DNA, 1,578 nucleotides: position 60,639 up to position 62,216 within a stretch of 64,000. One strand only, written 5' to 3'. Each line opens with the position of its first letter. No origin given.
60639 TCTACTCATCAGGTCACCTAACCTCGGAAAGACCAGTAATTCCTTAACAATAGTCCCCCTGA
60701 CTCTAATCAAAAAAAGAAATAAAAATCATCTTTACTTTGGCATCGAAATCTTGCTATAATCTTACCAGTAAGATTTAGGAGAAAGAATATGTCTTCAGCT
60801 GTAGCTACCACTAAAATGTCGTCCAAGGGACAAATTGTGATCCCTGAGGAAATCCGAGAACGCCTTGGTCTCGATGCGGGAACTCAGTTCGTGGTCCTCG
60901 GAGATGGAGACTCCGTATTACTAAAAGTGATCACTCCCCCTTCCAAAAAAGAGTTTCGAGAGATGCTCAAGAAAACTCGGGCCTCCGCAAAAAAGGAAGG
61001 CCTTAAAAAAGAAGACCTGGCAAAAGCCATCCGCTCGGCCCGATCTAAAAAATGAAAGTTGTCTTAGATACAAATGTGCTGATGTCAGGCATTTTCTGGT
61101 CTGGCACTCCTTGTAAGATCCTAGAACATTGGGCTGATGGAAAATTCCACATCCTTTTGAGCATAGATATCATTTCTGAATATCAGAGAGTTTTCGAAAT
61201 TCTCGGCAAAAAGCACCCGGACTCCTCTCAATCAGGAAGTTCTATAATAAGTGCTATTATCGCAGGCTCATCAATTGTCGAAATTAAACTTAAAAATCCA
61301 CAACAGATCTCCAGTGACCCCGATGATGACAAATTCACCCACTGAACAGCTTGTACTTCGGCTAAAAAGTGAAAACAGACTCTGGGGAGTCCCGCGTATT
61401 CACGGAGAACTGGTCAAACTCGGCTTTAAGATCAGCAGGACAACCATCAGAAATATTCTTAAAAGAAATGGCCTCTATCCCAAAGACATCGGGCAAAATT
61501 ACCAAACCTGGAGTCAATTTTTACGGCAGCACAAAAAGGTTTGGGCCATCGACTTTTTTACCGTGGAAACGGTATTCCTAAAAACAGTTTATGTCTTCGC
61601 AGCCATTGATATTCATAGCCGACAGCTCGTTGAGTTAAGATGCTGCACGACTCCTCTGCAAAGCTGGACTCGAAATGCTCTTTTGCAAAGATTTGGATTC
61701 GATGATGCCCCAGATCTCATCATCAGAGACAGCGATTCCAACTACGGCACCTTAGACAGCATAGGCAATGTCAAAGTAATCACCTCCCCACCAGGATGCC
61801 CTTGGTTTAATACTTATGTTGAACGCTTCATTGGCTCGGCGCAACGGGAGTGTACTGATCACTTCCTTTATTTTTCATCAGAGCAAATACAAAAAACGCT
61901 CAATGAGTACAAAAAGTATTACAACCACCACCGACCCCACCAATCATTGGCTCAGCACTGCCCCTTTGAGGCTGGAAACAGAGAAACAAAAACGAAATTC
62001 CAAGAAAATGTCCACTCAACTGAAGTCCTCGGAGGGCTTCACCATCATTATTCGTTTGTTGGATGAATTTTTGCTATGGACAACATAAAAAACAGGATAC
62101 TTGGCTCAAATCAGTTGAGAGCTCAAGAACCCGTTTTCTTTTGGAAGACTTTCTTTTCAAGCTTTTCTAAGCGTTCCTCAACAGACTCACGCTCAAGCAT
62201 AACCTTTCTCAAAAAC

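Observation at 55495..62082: Two diverged direct copies of an antitoxin-head/transposase-tail unit bracket ~6 kb of accessory cargo, one collapsed by a ~1.1 kb internal deletion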

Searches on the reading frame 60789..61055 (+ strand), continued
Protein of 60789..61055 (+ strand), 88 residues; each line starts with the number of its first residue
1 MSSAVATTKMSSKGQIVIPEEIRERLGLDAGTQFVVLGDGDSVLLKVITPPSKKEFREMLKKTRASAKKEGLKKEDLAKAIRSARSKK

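Call 67: find_encoding_contigs(protein=P0129, flank=4000, max_places=4)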
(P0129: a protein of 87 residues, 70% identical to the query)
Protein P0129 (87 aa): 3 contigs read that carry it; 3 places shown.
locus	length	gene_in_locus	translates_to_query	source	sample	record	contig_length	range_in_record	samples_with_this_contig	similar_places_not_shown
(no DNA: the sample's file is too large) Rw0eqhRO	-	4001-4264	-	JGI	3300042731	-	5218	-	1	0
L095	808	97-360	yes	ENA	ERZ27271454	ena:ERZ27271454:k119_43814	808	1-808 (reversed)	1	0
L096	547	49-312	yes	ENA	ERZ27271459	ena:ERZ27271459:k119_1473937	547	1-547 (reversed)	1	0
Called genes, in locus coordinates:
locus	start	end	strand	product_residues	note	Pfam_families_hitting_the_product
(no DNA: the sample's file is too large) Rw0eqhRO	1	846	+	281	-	-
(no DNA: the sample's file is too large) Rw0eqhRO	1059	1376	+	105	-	PF06296:RelE (weak)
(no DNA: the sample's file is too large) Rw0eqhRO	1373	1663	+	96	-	PF01381:HTH_3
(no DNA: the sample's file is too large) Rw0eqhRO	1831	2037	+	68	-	-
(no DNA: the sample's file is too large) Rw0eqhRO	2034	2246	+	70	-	PF07927:HicA_toxin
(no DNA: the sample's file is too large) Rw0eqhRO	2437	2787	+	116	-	-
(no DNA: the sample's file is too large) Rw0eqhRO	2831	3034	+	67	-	-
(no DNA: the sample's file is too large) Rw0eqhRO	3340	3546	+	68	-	PF09720:Unstab_antitox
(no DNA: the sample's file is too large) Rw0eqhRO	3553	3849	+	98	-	PF05016:ParE_toxin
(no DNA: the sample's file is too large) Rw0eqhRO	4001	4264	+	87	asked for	PF04014:MazE_antitoxin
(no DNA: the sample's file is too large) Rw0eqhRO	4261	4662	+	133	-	PF13470:PIN_3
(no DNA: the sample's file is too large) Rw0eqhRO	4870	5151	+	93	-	-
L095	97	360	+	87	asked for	PF04014:MazE_antitoxin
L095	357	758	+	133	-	PF13470:PIN_3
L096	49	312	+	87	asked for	PF04014:MazE_antitoxin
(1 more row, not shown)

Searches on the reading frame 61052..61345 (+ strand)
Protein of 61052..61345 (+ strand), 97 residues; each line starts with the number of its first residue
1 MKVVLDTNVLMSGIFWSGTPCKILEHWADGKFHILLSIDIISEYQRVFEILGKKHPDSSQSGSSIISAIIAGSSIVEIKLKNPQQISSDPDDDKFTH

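Call 6: search_protein_families(library=pfam, proteins=[window:61052-61345:+], max_evalue=0.01)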
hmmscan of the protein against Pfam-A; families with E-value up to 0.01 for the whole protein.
window:61052-61345:+ (97 aa): 1 family
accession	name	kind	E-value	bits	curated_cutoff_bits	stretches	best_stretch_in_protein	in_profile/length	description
PF13470.12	PIN_3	-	2.1e-10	41.9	27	1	2-95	1-97/115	PIN domain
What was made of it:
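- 61052..61345 (+): PIN_3 toxin gene truncated at residue 97 of 135. Pfam PIN_3 model positions 1-97 of 115 (call 6).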

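Call 13: search_protein_families(library=ncbifam, proteins=[window:61052-61345:+], max_evalue=0.01)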
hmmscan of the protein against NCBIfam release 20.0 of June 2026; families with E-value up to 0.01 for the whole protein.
window:61052-61345:+ (97 aa): 1 family
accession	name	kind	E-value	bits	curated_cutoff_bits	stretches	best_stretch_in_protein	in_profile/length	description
TIGR00305.1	TIGR00305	equivalog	2.7e-09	37.3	29.15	1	2-95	1-93/115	putative toxin-antitoxin system toxin component, PIN family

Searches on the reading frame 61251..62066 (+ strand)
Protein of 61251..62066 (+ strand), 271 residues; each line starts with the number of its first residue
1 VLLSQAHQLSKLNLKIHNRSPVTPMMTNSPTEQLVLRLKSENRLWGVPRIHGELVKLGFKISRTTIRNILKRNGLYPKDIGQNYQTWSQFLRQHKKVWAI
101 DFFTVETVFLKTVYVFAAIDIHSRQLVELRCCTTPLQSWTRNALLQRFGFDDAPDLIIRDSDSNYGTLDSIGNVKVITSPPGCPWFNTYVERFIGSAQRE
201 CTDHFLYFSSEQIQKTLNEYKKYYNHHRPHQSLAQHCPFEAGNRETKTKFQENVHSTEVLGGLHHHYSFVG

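Call 6: search_protein_families(library=pfam, proteins=[window:61251-62066:+], max_evalue=0.01)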
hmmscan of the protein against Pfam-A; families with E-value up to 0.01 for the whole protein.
window:61251-62066:+ (271 aa): 6 families
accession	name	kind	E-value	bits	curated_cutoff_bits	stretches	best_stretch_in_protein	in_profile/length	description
PF13683.12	rve_3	-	1.2e-15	57.4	26.5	1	174-238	3-67/67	Integrase core domain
PF13276.12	HTH_21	-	3.2e-05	24.5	28.1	1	35-76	10-53/60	HTH-like domain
PF13333.12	rve_2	-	8.3e-05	23.1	22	1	191-240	1-50/56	Integrase core domain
PF13565.12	HTH_32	-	0.00013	22.9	33.7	1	19-70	22-73/73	Homeodomain-like domain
PF01498.24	HTH_Tnp_Tc3_2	-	0.0038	17.9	31.5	1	37-76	6-45/72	Transposase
PF00665.32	rve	-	0.0055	17.4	32.6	0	95-160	5-73/102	Integrase core domain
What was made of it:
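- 61345..62066 (+): 5'-truncated rve-type (IS481-like) transposase gene. It lacks about 107-112 N-terminal residues, including the putative DNA-binding part. It is annotated from the ATG at 61323. Pfam rve_3 (call 6).
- Checked: It gives rve_3 for 61251/61323-62066 (call 6).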

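Call 11: find_homologous_proteins(query=window:61323-62066:+)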
Query window:61323-62066:+ (247 aa): 1217 proteins with E <= 0.001 among 1316 candidates; the best 120 are listed.
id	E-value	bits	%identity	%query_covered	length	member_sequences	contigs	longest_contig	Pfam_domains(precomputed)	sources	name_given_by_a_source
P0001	3.6e-170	582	100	100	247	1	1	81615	PF13683.13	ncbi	-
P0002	6.4e-108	378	66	96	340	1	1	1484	PF13683.13,PF13565.13,PF13276.13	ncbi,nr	ncbi:MAG: integrase core domain-containing protein, partial [Bdellovibrionales bacterium]|nr:integra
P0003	5.5e-67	244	48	98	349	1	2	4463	PF00665.33,PF13683.13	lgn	-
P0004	3.5e-65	238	48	95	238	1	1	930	PF00665.33,PF13683.13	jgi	-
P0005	1.4e-61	227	45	96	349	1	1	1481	PF00665.33,PF13683.13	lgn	-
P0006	6.0e-61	224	48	95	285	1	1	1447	PF13683.13,PF13565.13,PF13276.13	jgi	jgi:putative transposase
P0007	1.9e-59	219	45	97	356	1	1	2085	PF00665.33,PF13683.13,PF13276.13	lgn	-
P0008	1.3e-56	210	45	97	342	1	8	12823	PF00665.33,PF13683.13,PF13565.13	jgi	jgi:putative transposase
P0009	5.3e-55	205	44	93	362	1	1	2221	PF13683.13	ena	-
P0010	1.4e-54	204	40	96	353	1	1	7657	PF00665.33,PF13683.13,PF13565.13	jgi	-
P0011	1.7e-54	203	44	93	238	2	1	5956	PF00665.33,PF13683.13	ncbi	-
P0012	5.1e-54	202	44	93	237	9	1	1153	PF00665.33,PF13683.13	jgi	jgi:transposase InsO family protein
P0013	5.8e-52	195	40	95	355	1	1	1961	PF00665.33,PF13333.13,PF13683.13,PF13565.13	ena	-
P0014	9.7e-52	194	42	98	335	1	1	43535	PF00665.33,PF13565.13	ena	-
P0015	1.3e-50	191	40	95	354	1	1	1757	PF00665.33,PF13683.13,PF13565.13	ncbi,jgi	jgi:putative transposase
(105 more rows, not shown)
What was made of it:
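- The source is one metagenome-assembled contig (call 11).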

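Call 13: search_protein_families(library=ncbifam, proteins=[P0002, window:61323-62066:+], max_evalue=0.01)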
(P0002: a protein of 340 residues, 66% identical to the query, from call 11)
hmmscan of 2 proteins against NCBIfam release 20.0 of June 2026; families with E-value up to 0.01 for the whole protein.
P0002 (340 aa): 3 families
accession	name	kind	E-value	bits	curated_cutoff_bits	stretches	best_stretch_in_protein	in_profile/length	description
NF033577.2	transpos_IS481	equivalog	1.5e-32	113.3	224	1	74-316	26-282/284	IS481 family transposase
NF033516.0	transpos_IS3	equivalog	2.8e-29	102.5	160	1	24-316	62-367/369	IS3 family transposase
NF033545.0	transpos_IS630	equivalog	1.6e-11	44.2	100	1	75-156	26-115/299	IS630 family transposase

window:61323-62066:+ (247 aa): 3 families
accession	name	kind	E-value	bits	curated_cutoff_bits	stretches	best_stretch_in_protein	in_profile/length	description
NF033577.2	transpos_IS481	equivalog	1.4e-32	113.4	224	1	3-217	59-283/284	IS481 family transposase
NF033516.0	transpos_IS3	equivalog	1.1e-25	90.7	160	1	8-216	136-367/369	IS3 family transposase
NF033545.0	transpos_IS630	equivalog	1.9e-06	27.6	100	0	7-55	61-114/299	IS630 family transposase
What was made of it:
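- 61345..62066 (+): NCBIfam IS481 at 113 bits, below the cut-off of 224 (call 13).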

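Call 14: find_encoding_contigs(protein=P0002, flank=10000)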
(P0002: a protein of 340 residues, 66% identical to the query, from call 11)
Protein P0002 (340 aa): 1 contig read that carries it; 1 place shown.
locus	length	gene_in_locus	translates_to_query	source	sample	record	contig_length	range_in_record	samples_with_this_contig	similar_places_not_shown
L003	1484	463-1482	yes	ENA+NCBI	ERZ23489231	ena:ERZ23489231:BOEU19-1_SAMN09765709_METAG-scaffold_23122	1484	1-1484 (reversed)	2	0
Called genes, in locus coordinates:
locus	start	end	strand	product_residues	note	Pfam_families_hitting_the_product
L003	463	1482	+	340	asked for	PF13565:HTH_32 (weak), PF13276:HTH_21 (weak), PF13683:rve_3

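Call 18: find_related_loci(query=window:61323-62066:+, collection=genome_contigs, flank=10000)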
Query window:61323-62066:+ (247 aa) in genome_contigs; peptide patterns used: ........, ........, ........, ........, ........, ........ (x = any residue, [..] = any of these).
94 stretches matched a pattern; 1 encode a relative of the query (tblastn E <= 1e-3); 1 distinct loci.
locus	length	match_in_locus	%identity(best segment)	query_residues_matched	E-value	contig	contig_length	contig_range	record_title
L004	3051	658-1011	29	91-201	3e-10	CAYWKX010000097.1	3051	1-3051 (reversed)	MAG TPA_asm: uncultured Muribaculaceae bacterium isolate SRP192927_co6_547 genome assembly, contig: NODE_95652_length_30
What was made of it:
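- Tried and rejected: A scan of 185,579 species genomes with the transposase gave only a 29% hit (call 18).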

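Call 19: find_encoding_contigs(protein=P0003, flank=5000)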
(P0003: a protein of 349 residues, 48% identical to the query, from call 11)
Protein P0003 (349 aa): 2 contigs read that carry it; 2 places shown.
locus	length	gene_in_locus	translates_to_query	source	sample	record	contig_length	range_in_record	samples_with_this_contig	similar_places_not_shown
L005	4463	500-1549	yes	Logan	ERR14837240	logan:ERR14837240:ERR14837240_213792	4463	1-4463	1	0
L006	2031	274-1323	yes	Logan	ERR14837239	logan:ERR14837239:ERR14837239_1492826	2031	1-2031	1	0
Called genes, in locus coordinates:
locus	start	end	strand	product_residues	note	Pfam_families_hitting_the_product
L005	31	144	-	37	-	-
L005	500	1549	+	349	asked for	PF00665:rve (weak), PF13683:rve_3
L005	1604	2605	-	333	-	-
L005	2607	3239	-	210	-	-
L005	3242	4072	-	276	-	PF14394:DUF4423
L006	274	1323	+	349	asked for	PF00665:rve (weak), PF13683:rve_3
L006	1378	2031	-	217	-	?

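Call 22: find_encoding_contigs(protein=P0001, flank=10000)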
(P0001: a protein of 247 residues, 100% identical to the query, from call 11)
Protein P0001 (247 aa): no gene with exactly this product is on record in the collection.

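Call 26: find_related_loci(query=A1, collection=metagenome_contigs, flank=5000)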
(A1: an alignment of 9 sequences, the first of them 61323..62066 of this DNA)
Query A1 (247 aa) in metagenome_contigs; peptide patterns used: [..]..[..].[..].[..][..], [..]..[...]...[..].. (x = any residue, [..] = any of these).
600 stretches matched a pattern (row limit reached: there are more); 587 encode a relative of the query (tblastn E <= 1e-3); the best 80 are kept; 80 distinct loci.
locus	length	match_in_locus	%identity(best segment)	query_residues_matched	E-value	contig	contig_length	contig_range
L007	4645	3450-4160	35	4-246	1e-49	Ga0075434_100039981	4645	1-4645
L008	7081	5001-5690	36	10-243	4e-49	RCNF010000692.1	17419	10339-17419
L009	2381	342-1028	36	10-244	2e-48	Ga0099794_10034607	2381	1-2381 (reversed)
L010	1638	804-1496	36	10-246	2e-49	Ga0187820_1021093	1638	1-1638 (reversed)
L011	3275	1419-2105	36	10-244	6e-48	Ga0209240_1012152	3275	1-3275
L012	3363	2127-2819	36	10-246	7e-48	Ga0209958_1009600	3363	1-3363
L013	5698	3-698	36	10-247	2e-47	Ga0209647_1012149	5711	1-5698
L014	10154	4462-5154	36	10-246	2e-47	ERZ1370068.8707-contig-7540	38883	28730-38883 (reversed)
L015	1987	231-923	37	10-246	5e-48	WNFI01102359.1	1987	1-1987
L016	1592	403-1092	35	8-243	7e-48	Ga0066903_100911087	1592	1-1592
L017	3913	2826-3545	35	4-247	3e-46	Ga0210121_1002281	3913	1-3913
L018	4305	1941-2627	36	9-243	4e-46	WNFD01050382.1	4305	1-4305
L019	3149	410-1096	35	10-244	3e-46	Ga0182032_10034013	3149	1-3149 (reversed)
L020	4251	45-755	34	4-246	5e-46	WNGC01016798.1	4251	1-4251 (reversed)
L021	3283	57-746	36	10-243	8e-46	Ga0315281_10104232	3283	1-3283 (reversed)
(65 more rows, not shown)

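Call 73: list_cluster_members(proteins=[P0001, P0121, P0128])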
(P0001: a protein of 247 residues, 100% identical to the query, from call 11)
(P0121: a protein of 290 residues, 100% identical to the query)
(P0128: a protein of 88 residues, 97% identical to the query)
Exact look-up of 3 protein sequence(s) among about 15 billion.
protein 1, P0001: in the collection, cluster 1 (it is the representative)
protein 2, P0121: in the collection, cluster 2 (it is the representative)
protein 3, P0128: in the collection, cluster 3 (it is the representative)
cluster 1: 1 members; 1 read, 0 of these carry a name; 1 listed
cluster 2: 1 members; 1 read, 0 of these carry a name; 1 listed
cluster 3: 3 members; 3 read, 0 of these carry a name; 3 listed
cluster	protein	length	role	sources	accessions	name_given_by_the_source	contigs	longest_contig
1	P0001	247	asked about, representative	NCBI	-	-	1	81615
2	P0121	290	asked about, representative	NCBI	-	-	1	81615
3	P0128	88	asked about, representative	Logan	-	-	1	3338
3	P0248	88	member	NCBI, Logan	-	-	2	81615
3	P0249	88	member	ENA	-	-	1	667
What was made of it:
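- Tried and rejected: The cluster look-up returned no names (call 73).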

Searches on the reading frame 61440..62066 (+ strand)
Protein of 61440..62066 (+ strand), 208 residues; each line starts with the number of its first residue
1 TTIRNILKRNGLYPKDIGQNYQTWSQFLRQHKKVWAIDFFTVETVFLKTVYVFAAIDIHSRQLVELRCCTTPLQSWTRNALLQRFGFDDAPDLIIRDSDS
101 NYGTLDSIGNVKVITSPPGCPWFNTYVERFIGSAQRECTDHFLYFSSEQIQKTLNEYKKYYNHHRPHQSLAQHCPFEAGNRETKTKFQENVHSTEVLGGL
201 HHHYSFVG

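Call 23: find_encoding_contigs(protein=window:61440-62066:+, flank=5000)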
Protein window:61440-62066:+ (208 aa): no gene with exactly this product is on record in the collection.
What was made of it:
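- Tried and rejected: Look-ups of the annotated fragment and of a guessed partial product both failed (calls 22, 23).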
